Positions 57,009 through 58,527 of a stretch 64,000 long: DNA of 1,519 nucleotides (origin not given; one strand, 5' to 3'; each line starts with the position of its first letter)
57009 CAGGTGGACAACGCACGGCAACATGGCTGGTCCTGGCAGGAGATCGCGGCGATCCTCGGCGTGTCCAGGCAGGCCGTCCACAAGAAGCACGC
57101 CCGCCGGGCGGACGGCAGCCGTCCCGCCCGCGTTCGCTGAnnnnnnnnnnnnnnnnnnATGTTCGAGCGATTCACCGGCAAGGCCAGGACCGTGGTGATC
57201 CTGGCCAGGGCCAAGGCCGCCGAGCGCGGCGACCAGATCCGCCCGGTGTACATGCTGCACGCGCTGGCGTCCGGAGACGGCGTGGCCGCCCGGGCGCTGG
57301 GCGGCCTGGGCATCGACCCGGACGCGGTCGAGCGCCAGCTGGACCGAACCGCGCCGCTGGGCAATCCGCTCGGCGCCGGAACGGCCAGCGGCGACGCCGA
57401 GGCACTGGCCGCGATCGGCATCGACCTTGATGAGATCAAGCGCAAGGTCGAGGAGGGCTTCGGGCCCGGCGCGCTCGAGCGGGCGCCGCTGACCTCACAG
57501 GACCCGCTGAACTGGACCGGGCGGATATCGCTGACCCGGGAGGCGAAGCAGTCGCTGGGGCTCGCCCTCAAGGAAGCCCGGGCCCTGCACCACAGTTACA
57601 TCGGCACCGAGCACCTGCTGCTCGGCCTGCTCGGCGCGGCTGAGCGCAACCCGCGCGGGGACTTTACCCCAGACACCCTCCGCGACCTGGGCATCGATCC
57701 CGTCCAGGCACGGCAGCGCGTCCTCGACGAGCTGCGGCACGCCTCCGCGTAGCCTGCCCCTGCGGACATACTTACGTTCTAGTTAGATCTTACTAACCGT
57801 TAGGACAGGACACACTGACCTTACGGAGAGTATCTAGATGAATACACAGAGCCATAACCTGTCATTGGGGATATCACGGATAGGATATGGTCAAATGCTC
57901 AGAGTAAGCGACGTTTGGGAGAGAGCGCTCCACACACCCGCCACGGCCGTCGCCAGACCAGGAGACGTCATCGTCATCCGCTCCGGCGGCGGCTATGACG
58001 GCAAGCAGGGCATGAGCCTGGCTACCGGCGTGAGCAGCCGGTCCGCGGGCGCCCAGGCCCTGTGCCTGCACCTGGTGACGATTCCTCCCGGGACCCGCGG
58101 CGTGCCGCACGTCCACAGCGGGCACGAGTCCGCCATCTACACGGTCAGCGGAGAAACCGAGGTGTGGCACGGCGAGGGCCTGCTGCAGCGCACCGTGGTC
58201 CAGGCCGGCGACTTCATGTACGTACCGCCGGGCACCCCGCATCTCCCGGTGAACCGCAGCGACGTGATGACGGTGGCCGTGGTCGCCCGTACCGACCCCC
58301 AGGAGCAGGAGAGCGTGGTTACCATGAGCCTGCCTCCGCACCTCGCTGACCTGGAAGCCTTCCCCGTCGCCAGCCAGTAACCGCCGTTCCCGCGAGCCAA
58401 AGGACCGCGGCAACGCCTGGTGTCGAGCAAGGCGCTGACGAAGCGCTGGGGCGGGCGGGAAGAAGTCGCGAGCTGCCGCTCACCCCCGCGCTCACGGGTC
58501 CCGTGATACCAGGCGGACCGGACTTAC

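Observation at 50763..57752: Two paralogous HTH + Clp_N modules with identical leaderless promoter and dual-palindrome operator architecture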

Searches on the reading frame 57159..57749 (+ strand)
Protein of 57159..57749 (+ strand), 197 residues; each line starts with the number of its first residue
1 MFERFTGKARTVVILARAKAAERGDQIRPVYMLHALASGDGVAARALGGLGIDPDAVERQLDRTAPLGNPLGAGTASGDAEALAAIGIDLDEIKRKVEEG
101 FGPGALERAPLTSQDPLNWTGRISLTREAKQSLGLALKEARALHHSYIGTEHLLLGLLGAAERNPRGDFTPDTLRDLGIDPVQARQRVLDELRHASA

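Call 3: search_protein_families(library=pfam, proteins=[window:57159-57749:+], max_evalue=0.1)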
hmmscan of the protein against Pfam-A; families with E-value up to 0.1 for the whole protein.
window:57159-57749:+ (197 aa): 1 family
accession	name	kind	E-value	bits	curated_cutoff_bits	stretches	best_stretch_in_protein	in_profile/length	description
PF02861.25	Clp_N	-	6.9e-20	71.4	20.7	2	136-192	1-52/53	Clp amino terminal domain, pathogenicity island component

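Call 4: search_protein_families(library=ncbifam, proteins=[window:57159-57749:+], max_evalue=0.1)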
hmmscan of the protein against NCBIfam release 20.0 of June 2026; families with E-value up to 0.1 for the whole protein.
window:57159-57749:+ (197 aa): 3 families
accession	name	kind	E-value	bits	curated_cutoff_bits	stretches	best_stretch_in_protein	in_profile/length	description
NF033606.1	heat_AAA_ClpK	exception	3.4e-05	21.9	1900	1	119-188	179-243/949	heat shock survival AAA family ATPase ClpK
NF033607.0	disagg_AAA_ClpG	exception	0.0032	15.4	1900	1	126-160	165-199/932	AAA family protein disaggregase ClpG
TIGR03346.1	chaperone_ClpB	equivalog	0.019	13.3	1232.1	0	82-164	44-117/853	ATP-dependent chaperone ClpB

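Call 5: search_solved_structures(query=window:57159-57749:+, max_evalue=0.01, show_alignments=2)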
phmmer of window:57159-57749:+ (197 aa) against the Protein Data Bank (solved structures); distinct sequences matched with E-value up to 0.01: 39.
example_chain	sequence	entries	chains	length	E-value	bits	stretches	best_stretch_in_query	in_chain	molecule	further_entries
3fh2_A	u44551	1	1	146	1.3e-16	64.5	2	80-190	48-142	PROBABLE ATP-DEPENDENT PROTEASE (HEAT SHOCK PROTEIN)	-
8b9u_A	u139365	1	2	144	1.4e-16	64.5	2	80-189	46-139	ATP-dependent Clp protease ATP-binding subunit ClpC1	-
8ibo_A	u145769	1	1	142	1.4e-16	64.4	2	80-189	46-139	Negative regulator of genetic competence ClpC/mecB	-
8xqu_A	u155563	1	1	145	1.6e-16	64.3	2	80-190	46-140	ATP-dependent Clp protease ATP-binding subunit ClpC1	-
3wdc_A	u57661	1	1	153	1.7e-16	64.2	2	80-190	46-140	Probable ATP-dependent Clp protease ATP-binding subunit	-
3wdd_A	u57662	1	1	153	1.7e-16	64.1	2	80-190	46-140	Probable ATP-dependent Clp protease ATP-binding subunit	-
3wdb_A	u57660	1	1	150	1.9e-16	64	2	80-190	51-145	Probable ATP-dependent Clp protease ATP-binding subunit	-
7aa4_A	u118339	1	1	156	2e-16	63.9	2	80-190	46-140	Negative regulator of genetic competence ClpC/mecB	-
3wde_A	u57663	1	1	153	2.5e-16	63.6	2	80-190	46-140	Probable ATP-dependent Clp protease ATP-binding subunit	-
6cn8_A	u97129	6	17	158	2.5e-16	63.6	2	80-190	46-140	ATP-dependent Clp protease ATP-binding subunit ClpC1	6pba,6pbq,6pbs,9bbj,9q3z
9din_A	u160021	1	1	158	3.1e-16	63.3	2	80-190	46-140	ATP-dependent Clp protease ATP-binding subunit ClpC1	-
8ibp_A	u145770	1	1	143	4e-16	62.9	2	80-189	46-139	Negative regulator of genetic competence ClpC/mecB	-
9q5p_A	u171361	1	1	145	6.5e-16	62.3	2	80-190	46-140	ATP-dependent Clp protease ATP-binding subunit ClpC1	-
6ucr_A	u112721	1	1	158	1e-15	61.6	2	80-190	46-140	Negative regulator of genetic competence ClpC/mecB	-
8b3s_Z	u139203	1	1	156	2e-15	60.6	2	81-191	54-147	ATP-dependent Clp protease ATP-binding subunit ClpC / Negative regulator of tic competence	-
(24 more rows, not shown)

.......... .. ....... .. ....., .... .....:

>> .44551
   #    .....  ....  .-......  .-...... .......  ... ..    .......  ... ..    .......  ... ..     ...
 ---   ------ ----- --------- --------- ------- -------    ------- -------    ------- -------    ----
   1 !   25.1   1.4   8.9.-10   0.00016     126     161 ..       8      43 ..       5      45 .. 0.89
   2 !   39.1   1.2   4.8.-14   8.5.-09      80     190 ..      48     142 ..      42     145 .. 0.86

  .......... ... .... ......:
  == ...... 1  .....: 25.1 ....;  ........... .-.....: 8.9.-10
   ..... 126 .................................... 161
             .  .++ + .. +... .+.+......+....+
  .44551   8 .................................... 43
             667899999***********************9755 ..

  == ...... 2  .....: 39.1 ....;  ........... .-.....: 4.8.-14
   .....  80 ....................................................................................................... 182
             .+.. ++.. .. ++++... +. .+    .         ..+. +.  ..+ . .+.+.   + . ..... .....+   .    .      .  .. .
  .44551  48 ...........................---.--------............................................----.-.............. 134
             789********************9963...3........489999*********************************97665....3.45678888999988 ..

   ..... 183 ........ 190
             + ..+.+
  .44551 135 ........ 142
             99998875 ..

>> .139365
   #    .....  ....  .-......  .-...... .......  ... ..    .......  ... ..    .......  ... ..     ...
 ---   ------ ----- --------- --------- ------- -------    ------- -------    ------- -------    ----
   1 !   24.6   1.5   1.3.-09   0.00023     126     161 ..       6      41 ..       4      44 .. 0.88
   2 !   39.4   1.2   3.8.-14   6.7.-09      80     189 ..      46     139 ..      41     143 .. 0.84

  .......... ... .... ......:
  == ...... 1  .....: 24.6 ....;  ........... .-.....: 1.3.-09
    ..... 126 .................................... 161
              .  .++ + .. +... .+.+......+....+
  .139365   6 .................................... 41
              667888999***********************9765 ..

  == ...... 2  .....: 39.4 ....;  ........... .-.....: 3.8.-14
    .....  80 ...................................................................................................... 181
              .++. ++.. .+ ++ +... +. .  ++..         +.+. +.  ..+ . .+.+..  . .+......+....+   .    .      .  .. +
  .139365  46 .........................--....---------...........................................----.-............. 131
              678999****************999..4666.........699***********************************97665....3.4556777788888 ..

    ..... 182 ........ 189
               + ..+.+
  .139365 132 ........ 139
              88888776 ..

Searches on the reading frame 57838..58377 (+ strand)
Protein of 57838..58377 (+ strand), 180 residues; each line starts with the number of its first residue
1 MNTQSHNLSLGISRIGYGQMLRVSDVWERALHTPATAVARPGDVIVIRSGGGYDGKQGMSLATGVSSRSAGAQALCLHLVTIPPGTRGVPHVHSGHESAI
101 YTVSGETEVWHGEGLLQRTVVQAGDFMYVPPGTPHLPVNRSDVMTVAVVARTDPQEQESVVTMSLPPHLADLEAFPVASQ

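Call 72: search_protein_families(library=pfam, proteins=[window:57838-58377:+], max_evalue=0.00001)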
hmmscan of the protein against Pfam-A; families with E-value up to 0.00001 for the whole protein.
window:57838-58377:+ (180 aa): 2 families
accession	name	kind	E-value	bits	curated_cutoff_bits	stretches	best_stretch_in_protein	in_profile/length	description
PF07883.17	Cupin_2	-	9.5e-16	57.7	27.2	1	79-146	2-65/70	Cupin domain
PF00190.28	Cupin_1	-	3.7e-08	33.5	22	1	83-161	41-125/151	Cupin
